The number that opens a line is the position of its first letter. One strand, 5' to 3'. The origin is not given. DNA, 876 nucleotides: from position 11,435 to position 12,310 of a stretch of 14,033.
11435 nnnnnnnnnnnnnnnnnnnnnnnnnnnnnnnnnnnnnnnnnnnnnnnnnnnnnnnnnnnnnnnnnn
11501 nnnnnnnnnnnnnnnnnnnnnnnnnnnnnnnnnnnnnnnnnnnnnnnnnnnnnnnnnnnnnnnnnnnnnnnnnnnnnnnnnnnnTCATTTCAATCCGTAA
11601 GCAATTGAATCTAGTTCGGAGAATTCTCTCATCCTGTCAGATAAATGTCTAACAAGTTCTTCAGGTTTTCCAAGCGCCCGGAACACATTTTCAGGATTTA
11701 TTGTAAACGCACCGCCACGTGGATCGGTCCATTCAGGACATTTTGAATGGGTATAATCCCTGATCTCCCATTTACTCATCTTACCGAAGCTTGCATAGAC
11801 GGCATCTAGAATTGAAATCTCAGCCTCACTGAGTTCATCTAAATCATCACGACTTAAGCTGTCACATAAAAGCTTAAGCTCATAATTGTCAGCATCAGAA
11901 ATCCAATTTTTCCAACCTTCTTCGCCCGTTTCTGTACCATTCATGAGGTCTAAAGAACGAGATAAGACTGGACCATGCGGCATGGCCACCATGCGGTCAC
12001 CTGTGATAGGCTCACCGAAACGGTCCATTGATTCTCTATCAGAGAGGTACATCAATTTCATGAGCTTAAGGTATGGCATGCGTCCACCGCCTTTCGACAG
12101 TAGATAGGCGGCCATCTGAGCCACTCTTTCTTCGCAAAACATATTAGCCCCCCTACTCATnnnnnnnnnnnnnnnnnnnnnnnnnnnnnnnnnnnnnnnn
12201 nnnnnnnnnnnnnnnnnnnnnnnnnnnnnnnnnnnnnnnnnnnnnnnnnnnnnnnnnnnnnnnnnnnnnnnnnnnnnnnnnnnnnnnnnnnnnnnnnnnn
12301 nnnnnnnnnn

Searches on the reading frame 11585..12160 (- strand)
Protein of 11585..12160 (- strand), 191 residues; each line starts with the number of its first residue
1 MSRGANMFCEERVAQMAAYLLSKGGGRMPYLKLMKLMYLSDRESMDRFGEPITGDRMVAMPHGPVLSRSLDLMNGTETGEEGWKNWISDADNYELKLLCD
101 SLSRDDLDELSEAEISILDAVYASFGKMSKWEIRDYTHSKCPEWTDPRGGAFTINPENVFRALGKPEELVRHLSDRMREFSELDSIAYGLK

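Call 11: search_protein_families(library=pfam, proteins=[window:11585-12160:-], max_evalue=0.01)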
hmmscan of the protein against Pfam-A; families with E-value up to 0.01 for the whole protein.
window:11585-12160:- (191 aa): 1 family
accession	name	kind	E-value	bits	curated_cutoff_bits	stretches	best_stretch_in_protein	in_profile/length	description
PF13274.11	SocA_Panacea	-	2.3e-26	93.4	25.7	1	33-144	1-112/113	Antitoxin SocA-like, Panacea domain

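Call 22: find_related_loci(query=window:11585-12142:-, collection=viral_contigs, flank=3000)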
Query window:11585-12142:- (185 aa) in viral_contigs; peptide patterns used: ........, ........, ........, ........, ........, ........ (x = any residue, [..] = any of these).
70 stretches matched a pattern; 11 encode a relative of the query (tblastn E <= 1e-3); 10 distinct loci.
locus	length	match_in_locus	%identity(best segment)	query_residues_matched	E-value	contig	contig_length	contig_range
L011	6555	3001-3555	100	1-185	1e-125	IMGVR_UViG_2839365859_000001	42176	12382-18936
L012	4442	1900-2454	99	1-185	6e-126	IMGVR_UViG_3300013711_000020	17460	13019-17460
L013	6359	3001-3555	77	1-185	7e-99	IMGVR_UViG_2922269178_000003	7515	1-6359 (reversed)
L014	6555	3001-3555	77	1-185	5e-98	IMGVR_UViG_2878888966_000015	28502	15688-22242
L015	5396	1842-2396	76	1-185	2e-97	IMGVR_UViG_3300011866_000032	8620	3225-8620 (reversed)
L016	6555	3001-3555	69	1-185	8e-79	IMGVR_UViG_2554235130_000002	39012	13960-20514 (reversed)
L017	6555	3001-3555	77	1-185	2e-98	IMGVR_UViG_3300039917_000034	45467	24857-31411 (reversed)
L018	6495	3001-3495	54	1-165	6e-50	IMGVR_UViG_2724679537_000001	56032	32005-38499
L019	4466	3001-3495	54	1-165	6e-50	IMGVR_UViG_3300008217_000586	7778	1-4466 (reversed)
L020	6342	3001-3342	28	26-136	1e-4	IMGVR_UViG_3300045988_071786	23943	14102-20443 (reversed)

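Call 32: search_dna_similar(query=window:11585-12142:-, collection=plasmids, mode=protein, max_rows=25, rows=spread)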
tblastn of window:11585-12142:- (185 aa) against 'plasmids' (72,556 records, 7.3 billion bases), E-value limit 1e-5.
Records with a match: 6; places in all: 6; records where one place covers at least 80% of the query: 5.
Best place of each record, by identity: <60% 6.
By first word of the organism name: Phaeobacter 2; Endozoicomonas 1; Acinetobacter 1; Acetobacter 1; Methylobacter 1.
By predicted mobility (MOB-suite, as given by PLSDB): non-mobilizable 5; mobilizable 1.
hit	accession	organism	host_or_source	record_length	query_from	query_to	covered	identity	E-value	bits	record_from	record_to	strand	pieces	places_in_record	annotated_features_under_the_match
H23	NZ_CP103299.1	Endozoicomonas gorgoniicola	pure culture,Plexaura sp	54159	1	184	99%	47.6%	5e-36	139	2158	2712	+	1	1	Panacea domain-containing protein | hypothetical protein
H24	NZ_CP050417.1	Acinetobacter baumannii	Homo sapiens,Pus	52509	1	171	92%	43.9%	6e-32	127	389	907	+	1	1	Panacea domain-containing protein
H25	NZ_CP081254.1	Phaeobacter inhibens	-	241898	1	158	85%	38.4%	4e-14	77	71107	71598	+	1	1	Panacea domain-containing protein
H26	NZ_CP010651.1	Phaeobacter inhibens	cell culture,zooplankton aquaculture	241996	1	158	85%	38.4%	4e-14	77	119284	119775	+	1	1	Panacea domain-containing protein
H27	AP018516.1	Acetobacter orientalis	-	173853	1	158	85%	37.9%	1e-13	75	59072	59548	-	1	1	putative phage-associated protein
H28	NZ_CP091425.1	Methylobacter sp. YRD-M1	isolate,wetland soil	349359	1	69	37%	58.6%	6e-11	67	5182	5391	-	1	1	Panacea domain-containing protein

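Call 33: search_dna_similar(query=window:11585-12142:-, collection=phages, mode=protein, max_rows=25)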
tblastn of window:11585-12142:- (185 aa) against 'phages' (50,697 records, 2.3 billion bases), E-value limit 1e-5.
Records with a match: 10; places in all: 10; records where one place covers at least 80% of the query: 10.
Best place of each record, by identity: <60% 10.
By first word of the organism name: Yersinia 3; Escherichia 3; Klebsiella 1; Pseudomonas 1; Vibrio 1; Bacteriophage 1.
By host as written in the record: Klebsiella pneumoniae ST13-OXA48 1; Yersinia enterocolitica BJ2014-1008329276 1; Yersinia enterocolitica QH2012-y91 1; Yersinia enterocolitica BJ2014-1008297168 1; Pseudomonas aeruginosa 188 1; Vibrio cyclitrophicus 10N.239.311.H11 1; Escherichia coli APEC strain QZJM25 1; Escherichia coli O103:H11 1; and 2 more.
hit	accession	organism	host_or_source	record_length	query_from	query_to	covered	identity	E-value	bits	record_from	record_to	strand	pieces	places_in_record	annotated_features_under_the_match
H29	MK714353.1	Klebsiella phage ST13-OXA48phi12.5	Klebsiella pneumoniae ST13-OXA48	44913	1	178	96%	57.3%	1e-44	162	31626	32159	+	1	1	hypothetical protein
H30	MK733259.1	Yersinia phage YeP1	Yersinia enterocolitica ...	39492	1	170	92%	50.3%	1e-34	133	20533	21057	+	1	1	hypothetical protein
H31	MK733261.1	Yersinia phage YeP3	Yersinia enterocolitica QH2012-y91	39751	1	170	92%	50.3%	1e-34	133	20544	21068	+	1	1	hypothetical protein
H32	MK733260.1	Yersinia phage YeP2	Yersinia enterocolitica ...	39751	1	170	92%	50.3%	2e-34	133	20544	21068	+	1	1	hypothetical protein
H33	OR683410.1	Pseudomonas phage Sirocco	Pseudomonas aeruginosa 188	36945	1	162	88%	50.6%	5e-34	132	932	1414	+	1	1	hypothetical protein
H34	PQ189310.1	Vibrio phage 10N.239.311.H11_PE001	Vibrio cyclitrophicus 10N.239.311.H11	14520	1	185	100%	41.9%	2e-35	135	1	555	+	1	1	hypothetical protein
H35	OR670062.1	Escherichia phage SKA5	Escherichia coli APEC strain QZJM25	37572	1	184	99%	40.7%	2e-21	96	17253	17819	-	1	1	hypothetical protein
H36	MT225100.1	Escherichia phage Lys8385Vzw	Escherichia coli O103:H11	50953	1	184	99%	40.7%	2e-21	96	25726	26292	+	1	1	hypothetical protein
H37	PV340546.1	Escherichia phage PhiR5_2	Escherichia coli str. K-12 substr. ...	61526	1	185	100%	39.8%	4e-24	103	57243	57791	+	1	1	hypothetical protein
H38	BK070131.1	Bacteriophage sp.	Helicobacter pametensis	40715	1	173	94%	42.1%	2e-26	110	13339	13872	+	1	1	prophage protein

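Call 35: get_annotated_region(hit=H29, flank=2500)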
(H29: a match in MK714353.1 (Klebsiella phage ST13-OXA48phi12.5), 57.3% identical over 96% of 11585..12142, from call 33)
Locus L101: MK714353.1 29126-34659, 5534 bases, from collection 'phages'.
description: Klebsiella phage ST13-OXA48phi12.5, complete genome.
organism: Klebsiella phage ST13-OXA48phi12.5 (NCBI taxid 2594282)
taxonomy: Viruses; Duplodnaviria; Heunggongvirae; Uroviricota; Caudoviricetes
host: Klebsiella pneumoniae ST13-OXA48; source: -; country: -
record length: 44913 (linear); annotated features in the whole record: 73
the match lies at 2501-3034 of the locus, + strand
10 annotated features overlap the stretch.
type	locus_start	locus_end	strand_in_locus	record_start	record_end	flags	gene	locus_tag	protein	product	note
CDS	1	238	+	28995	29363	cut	-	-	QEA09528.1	hypothetical protein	-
CDS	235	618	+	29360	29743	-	-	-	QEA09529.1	hypothetical protein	-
CDS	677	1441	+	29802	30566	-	-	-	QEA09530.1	DNA breaking-rejoining protein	-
CDS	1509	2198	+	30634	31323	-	-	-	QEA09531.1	hypothetical protein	-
CDS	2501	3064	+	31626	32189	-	-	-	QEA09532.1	hypothetical protein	hypothetical protein DUF4065 domain-containing protein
CDS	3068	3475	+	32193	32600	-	-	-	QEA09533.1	hypothetical protein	-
CDS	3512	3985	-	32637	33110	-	-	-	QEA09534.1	hypothetical protein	-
CDS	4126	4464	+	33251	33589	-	-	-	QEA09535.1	hypothetical protein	-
CDS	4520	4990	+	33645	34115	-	-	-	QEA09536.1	hypothetical protein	-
CDS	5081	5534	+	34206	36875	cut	-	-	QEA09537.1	tail protein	-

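Call 36: get_annotated_region(hit=H30, flank=2500)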
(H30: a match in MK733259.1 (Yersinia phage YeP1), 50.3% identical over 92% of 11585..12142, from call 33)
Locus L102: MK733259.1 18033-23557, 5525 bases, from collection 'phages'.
description: Yersinia phage YeP1, complete genome.
organism: Yersinia phage YeP1 (NCBI taxid 2562809)
taxonomy: Viruses; Duplodnaviria; Heunggongvirae; Uroviricota; Caudoviricetes
host: Yersinia enterocolitica BJ2014-1008329276; source: -; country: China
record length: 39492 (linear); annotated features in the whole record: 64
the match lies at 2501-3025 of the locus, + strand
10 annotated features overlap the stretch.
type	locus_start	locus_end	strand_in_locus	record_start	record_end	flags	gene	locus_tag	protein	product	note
CDS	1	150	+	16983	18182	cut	-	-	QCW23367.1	tail fiber protein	-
CDS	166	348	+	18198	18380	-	-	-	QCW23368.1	hypothetical protein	-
CDS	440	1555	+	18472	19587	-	-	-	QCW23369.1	hypothetical protein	-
CDS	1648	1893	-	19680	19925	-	-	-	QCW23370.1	DNA-damage-inducible protein I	-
CDS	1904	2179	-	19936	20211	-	-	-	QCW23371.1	hypothetical protein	-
CDS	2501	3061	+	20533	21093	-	-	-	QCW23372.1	hypothetical protein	hypothetical protein; Some similarities with unknown protein of Photorhabdus and with bacteriophage protein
CDS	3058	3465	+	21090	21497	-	-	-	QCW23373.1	hypothetical protein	-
CDS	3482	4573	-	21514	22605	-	-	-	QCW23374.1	integrase family protein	-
CDS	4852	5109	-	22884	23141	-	-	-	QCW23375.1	hypothetical protein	-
CDS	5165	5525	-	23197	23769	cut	-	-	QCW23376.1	hypothetical protein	FIG01046459: hypothetical protein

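Call 37: get_annotated_region(hit=H36, flank=2500)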
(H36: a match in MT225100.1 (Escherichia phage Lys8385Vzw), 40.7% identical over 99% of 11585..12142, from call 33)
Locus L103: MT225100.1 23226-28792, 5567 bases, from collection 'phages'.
description: Escherichia phage Lys8385Vzw, complete genome.
organism: Escherichia phage Lys8385Vzw (NCBI taxid 2724332)
taxonomy: Viruses; Duplodnaviria; Heunggongvirae; Uroviricota; Caudoviricetes
host: Escherichia coli O103:H11; source: -; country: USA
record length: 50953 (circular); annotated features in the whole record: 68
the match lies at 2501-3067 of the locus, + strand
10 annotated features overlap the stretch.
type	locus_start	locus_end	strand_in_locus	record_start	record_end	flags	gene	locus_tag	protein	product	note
CDS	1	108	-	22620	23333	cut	-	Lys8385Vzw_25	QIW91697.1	hypothetical protein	-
CDS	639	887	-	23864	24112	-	dinI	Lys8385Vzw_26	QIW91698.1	DNA damage-inducible protein I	-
CDS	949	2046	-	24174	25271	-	-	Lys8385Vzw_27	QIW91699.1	integrase family protein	-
CDS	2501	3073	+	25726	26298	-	-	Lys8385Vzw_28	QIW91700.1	hypothetical protein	-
CDS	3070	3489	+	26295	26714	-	-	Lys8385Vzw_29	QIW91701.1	hypothetical protein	-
CDS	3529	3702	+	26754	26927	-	-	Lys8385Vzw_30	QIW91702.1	hypothetical protein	-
CDS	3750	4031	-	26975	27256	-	-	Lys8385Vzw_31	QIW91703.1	hypothetical protein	-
CDS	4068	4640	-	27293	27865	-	-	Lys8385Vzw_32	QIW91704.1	exonuclease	-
CDS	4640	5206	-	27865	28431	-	-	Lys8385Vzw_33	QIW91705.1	valyl-tRNA synthetase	-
CDS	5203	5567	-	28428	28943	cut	-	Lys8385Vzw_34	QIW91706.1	hypothetical protein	-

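Call 39: find_related_loci(query=A3, collection=genome_contigs, flank=4000)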
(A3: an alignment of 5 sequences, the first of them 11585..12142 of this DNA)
Query A3 (185 aa) in genome_contigs; peptide patterns used: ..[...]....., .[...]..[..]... (x = any residue, [..] = any of these).
61 stretches matched a pattern; 25 encode a relative of the query (tblastn E <= 1e-3); 25 distinct loci.
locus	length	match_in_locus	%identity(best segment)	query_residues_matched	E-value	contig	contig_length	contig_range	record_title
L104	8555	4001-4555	77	1-185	7e-97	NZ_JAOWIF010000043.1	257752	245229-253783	Citrobacter sp. Cu233 236, whole genome shotgun sequence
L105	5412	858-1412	64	1-184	6e-81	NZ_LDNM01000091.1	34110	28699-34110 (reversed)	Xenorhabdus griffiniae strain BMMCB Contig91, whole genome shotgun sequence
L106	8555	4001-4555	64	1-184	6e-81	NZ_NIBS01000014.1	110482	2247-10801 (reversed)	Xenorhabdus budapestensis strain DSM 16342 Xbud_14, whole genome shotgun sequence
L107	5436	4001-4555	63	1-184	1e-79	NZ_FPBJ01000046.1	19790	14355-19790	Xenorhabdus koppenhoeferi strain DSM 18168, whole genome shotgun sequence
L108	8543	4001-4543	64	1-180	7e-79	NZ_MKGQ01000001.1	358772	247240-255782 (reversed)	Xenorhabdus eapokensis strain DL20 Xedl_1, whole genome shotgun sequence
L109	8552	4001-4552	52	1-184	1e-60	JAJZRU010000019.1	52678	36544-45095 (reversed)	MAG: Proteobacteria bacterium isolate SKS3.bin107 NODE_882_length_52678_cov_11.339975, whole genome shotgun sequence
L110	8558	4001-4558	53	1-185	1e-56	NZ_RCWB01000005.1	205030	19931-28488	Photorhabdus caribbeanensis strain HG29 scaffold_0005, whole genome shotgun sequence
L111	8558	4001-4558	53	1-185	1e-56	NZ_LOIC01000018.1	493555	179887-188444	Photorhabdus namnaonensis strain PB45.5 Phpb_contig000018, whole genome shotgun sequence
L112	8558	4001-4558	53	1-185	2e-56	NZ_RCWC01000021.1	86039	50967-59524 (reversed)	Photorhabdus noenieputensis strain DSM 25462 scaffold_0021, whole genome shotgun sequence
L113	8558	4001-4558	52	1-185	9e-56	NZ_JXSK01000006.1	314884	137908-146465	Photorhabdus luminescens subsp. luminescens strain DSM 3368 Contig007, whole genome shotgun sequence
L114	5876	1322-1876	51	1-184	4e-55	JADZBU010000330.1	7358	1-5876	MAG: Chromatiaceae bacterium isolate SJ691 c_000000971262, whole genome shotgun sequence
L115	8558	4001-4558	52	1-185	2e-52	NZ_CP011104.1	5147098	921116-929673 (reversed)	Photorhabdus thracensis strain DSM 15199 chromosome, complete genome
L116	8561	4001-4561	51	1-185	2e-52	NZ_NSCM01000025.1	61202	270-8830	Photorhabdus bodei strain LJ24-63 LJ_63_scf0025, whole genome shotgun sequence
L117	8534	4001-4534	45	2-180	2e-51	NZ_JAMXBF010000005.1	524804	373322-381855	Pseudomonas subflava strain YIM B01952 contig5, whole genome shotgun sequence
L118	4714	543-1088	46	1-178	3e-49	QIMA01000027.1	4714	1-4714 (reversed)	MAG: Rhodanobacteraceae bacterium isolate SZUA-5 Ga0063293_10029032, whole genome shotgun sequence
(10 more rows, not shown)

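Call 41: find_homologous_proteins(query=window:11585-12142:-, max_evalue=1e-40)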
Query window:11585-12142:- (185 aa): 587 proteins with E <= 1e-40 among 1020 candidates; the best 120 are listed.
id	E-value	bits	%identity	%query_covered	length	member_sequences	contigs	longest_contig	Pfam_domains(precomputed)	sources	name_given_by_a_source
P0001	6.9e-121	419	99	100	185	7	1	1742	PF13274.12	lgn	-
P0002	8.5e-93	327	77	100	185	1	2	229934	PF13274.12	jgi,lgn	jgi:uncharacterized phage-associated protein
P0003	3.7e-92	325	77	100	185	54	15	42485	PF13274.12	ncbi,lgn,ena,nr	ncbi:DUF4065 domain-containing protein [Citrobacter sp. wls715]|nr:Panacea domain-containing protein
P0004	1.9e-89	316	76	100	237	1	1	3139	PF13274.12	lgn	-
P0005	7.8e-89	314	75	100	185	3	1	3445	PF13274.12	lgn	-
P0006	1.9e-86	306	72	100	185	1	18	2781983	PF13274.12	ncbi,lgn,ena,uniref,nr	ncbi:TPA: SocA family protein [Klebsiella aerogenes]|uniref:Panacea domain-containing protein n=1 Ta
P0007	4.9e-85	302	72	100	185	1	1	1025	PF13274.12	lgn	-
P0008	1.5e-84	300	72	100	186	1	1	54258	PF13274.12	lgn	-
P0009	2.3e-84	300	72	100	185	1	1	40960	PF13274.12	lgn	-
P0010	3.6e-81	289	70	100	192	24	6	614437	PF13274.12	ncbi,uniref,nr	ncbi:TPA: SocA family protein [Klebsiella pneumoniae subsp. pneumoniae]|uniref:Panacea domain-contai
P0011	5.1e-81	289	69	100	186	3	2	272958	PF13274.12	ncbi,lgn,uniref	ncbi:TPA: Panacea domain-containing protein [Enterobacter ludwigii]|uniref:Panacea domain-containing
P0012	3.5e-80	286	67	100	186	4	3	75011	PF13274.12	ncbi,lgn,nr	ncbi:TPA: SocA family protein [Salmonella enterica subsp. enterica serovar Kodjovi]|nr:SocA family p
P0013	2.6e-78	280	69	100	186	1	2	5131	PF13274.12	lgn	-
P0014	2.7e-74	267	64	99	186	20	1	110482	PF13274.12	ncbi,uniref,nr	ncbi:hypothetical protein Xbud_02588 [Xenorhabdus budapestensis]|uniref:Antitoxin SocA-like Panacea 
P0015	2.4e-70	254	62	100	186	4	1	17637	PF13274.12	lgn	-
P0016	4.7e-70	253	64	96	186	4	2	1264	PF13274.12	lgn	-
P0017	1.6e-67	245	61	98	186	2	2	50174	PF13274.12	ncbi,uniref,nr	ncbi:Panacea domain-containing protein [Xenorhabdus cabanillasii]|uniref:Antitoxin SocA-like Panacea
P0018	2.2e-66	241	59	100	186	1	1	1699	PF13274.12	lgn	-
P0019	1.2e-63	232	58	99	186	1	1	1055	PF13274.12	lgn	-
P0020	1.6e-63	232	59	99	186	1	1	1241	PF13274.12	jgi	jgi:uncharacterized phage-associated protein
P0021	3.6e-63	231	59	99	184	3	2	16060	PF13274.12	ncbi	-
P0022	1.2e-62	229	57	99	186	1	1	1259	PF13274.12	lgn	-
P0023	1.5e-62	229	59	99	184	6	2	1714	PF13274.12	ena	-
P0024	2.3e-62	228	60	97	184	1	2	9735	PF13274.12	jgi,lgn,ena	-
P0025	2.5e-62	228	60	97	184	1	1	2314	PF13274.12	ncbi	-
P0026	1.7e-61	225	60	97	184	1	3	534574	PF13274.12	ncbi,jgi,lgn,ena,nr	ncbi:MAG TPA: Panacea domain-containing protein [Gallionellaceae bacterium]|nr:Panacea domain-contai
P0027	2.0e-61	225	58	99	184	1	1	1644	PF13274.12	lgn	-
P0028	4.2e-61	224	59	97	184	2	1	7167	PF13274.12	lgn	-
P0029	5.0e-61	224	58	99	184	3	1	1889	PF13274.12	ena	-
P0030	6.1e-61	223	54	99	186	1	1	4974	PF13274.12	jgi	jgi:uncharacterized phage-associated protein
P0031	1.8e-60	222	57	97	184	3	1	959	PF13274.12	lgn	-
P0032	2.4e-60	221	59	99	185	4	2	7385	PF13274.12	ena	-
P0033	3.7e-60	221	59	97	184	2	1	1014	PF13274.12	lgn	-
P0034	4.1e-60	221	59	99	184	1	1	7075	PF13274.12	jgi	jgi:uncharacterized phage-associated protein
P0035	7.7e-60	220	57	97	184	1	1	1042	PF13274.12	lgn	-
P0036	9.1e-60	220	55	100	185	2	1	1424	PF13274.12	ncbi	ncbi:MAG: Panacea domain-containing protein [Aeromonas sp.]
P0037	9.8e-60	219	58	99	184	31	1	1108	PF13274.12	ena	-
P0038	1.2e-59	219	57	99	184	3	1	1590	PF13274.12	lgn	-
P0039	1.2e-59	219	57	99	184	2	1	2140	PF13274.12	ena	-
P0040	2.0e-59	218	56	99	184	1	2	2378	PF13274.12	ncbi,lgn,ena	-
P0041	2.3e-59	218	57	99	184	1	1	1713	PF13274.12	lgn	-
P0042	2.6e-59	218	56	99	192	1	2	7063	PF13274.12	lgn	-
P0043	3.0e-59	218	55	100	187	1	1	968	PF13274.12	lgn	-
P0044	4.0e-59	217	56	99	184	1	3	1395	PF13274.12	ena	-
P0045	4.0e-59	217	52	100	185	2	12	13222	PF13274.12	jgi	jgi:uncharacterized phage-associated protein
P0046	5.0e-59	217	55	92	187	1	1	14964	PF13274.12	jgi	jgi:uncharacterized phage-associated protein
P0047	5.3e-59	217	58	96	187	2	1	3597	PF13274.12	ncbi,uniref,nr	ncbi:hypothetical protein B2M27_26645 [Kluyvera intermedia]|uniref:Antitoxin SocA-like Panacea domai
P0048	6.4e-59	217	57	99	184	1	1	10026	PF13274.12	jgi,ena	-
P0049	8.6e-59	216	55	99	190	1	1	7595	PF13274.12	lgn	-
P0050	9.4e-59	216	54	100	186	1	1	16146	PF13274.12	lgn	-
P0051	1.4e-58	216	55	97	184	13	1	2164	PF13274.12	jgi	-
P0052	1.6e-58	215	55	97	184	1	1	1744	PF13274.12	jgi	jgi:uncharacterized phage-associated protein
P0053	1.7e-58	215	55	99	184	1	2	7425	PF13274.12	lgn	-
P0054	1.7e-58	215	57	99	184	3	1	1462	PF13274.12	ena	-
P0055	2.5e-58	215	56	97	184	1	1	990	PF13274.12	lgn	-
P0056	3.1e-58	215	56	99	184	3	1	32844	PF13274.12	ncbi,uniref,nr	ncbi:Panacea domain-containing protein [Candidatus Thiosymbion oneisti]|uniref:Panacea domain-contai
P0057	4.6e-58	214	55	99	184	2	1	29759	PF13274.12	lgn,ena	-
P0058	4.7e-58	214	57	99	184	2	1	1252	PF13274.12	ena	-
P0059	6.0e-58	214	54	99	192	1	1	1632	PF13274.12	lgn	-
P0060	7.3e-58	213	56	96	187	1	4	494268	PF13274.12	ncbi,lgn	-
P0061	8.0e-58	213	52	99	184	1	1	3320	PF13274.12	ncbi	-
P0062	8.8e-58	213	56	99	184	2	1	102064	PF13274.12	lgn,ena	-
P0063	9.0e-58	213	52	100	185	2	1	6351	PF13274.12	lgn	-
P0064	9.1e-58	213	55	99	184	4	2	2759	PF13274.12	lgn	-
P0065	1.1e-57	213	54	97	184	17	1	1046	PF13274.12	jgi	jgi:uncharacterized phage-associated protein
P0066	1.5e-57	212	58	92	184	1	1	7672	PF13274.12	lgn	-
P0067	1.9e-57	212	49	99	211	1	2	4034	PF13274.12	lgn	-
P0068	2.2e-57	212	54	100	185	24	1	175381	PF13274.12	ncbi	ncbi:TPA: Panacea domain-containing protein [Aeromonas hydrophila]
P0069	2.3e-57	212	55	96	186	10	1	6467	PF13274.12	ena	-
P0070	2.4e-57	212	57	96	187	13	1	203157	PF13274.12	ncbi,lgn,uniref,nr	ncbi:uncharacterized protein DUF4065 [Raoultella sp. BIGb0138]|uniref:Panacea domain-containing prot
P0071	2.7e-57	211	53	100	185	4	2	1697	PF13274.12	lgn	-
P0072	3.1e-57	211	51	100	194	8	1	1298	PF13274.12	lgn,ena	-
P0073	3.7e-57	211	52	99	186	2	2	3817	PF13274.12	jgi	-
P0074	5.8e-57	210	55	99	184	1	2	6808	PF13274.12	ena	-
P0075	7.1e-57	210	55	99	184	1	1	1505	PF13274.12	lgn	-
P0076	7.3e-57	210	61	85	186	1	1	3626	PF13274.12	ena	-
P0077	8.4e-57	210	54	97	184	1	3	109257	PF13274.12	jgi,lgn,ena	-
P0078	1.0e-56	210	56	96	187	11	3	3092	PF13274.12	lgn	-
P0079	1.0e-56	210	55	97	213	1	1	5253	PF13274.12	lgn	-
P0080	1.1e-56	209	57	88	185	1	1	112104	PF13274.12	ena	-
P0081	1.1e-56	209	57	92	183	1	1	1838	PF13274.12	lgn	-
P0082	1.3e-56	209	55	99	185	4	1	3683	PF13274.12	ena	-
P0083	1.3e-56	209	51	99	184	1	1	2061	PF13274.12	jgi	jgi:uncharacterized phage-associated protein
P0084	1.4e-56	209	54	97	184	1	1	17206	PF13274.12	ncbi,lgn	-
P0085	1.5e-56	209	52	100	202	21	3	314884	PF13274.12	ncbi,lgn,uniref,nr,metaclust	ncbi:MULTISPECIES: Panacea domain-containing protein [Photorhabdus]|uniref:Uncharacterized phage-ass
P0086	1.9e-56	209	58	88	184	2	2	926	PF13274.12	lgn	-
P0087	1.9e-56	209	54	97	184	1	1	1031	PF13274.12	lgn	-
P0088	1.9e-56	209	54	99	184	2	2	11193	PF13274.12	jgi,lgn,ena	-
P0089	2.2e-56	209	52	100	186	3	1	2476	PF13274.12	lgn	-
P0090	2.2e-56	208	55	99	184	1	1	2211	PF13274.12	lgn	-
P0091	2.2e-56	208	54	99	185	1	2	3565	PF13274.12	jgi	jgi:uncharacterized phage-associated protein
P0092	2.4e-56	208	53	99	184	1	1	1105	PF13274.12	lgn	-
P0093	2.5e-56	208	54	97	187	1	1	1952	PF13274.12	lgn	-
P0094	2.8e-56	208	54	99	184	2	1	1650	PF13274.12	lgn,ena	-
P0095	2.9e-56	208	58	99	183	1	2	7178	PF13274.12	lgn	-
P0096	2.9e-56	208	54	97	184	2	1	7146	PF13274.12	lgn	-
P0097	3.0e-56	208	52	100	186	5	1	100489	PF13274.12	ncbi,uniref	ncbi:Panacea domain-containing protein [Photorhabdus viridis]|uniref:Panacea domain-containing prote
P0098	3.2e-56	208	51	99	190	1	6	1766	PF13274.12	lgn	-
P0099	3.3e-56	208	53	100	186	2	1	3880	PF13274.12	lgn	-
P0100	3.5e-56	208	54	99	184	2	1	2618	PF13274.12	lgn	-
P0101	3.8e-56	208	52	100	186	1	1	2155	PF13274.12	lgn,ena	-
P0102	3.9e-56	208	54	97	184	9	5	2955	PF13274.12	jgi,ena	-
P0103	3.9e-56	208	55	94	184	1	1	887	PF13274.12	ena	-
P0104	4.2e-56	208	52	99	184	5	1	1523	PF13274.12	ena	-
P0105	5.0e-56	207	52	97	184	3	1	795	PF13274.12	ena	-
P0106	5.1e-56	207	52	99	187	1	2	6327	PF13274.12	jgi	jgi:uncharacterized phage-associated protein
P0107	6.0e-56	207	55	97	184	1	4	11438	PF13274.12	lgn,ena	-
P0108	6.1e-56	207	53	97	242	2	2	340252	PF13274.12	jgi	-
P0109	6.4e-56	207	52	97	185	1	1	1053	PF13274.12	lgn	-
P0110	6.6e-56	207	52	97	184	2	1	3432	PF13274.12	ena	-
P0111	8.2e-56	207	53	97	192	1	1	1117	PF13274.12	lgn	-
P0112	8.5e-56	207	56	97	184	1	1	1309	PF13274.12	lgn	-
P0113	8.8e-56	207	51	99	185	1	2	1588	PF13274.12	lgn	-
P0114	9.9e-56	206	52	99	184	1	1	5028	PF13274.12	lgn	-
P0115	1.0e-55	206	55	97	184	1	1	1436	PF13274.12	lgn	-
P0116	1.1e-55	206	55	97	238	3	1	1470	PF13274.12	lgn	-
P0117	1.2e-55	206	53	100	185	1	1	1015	PF13274.12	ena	-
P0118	1.2e-55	206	50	99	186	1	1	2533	PF13274.12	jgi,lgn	jgi:uncharacterized phage-associated protein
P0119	1.2e-55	206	51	97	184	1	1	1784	PF13274.12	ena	-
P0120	1.8e-55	206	56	88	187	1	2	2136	PF13274.12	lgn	-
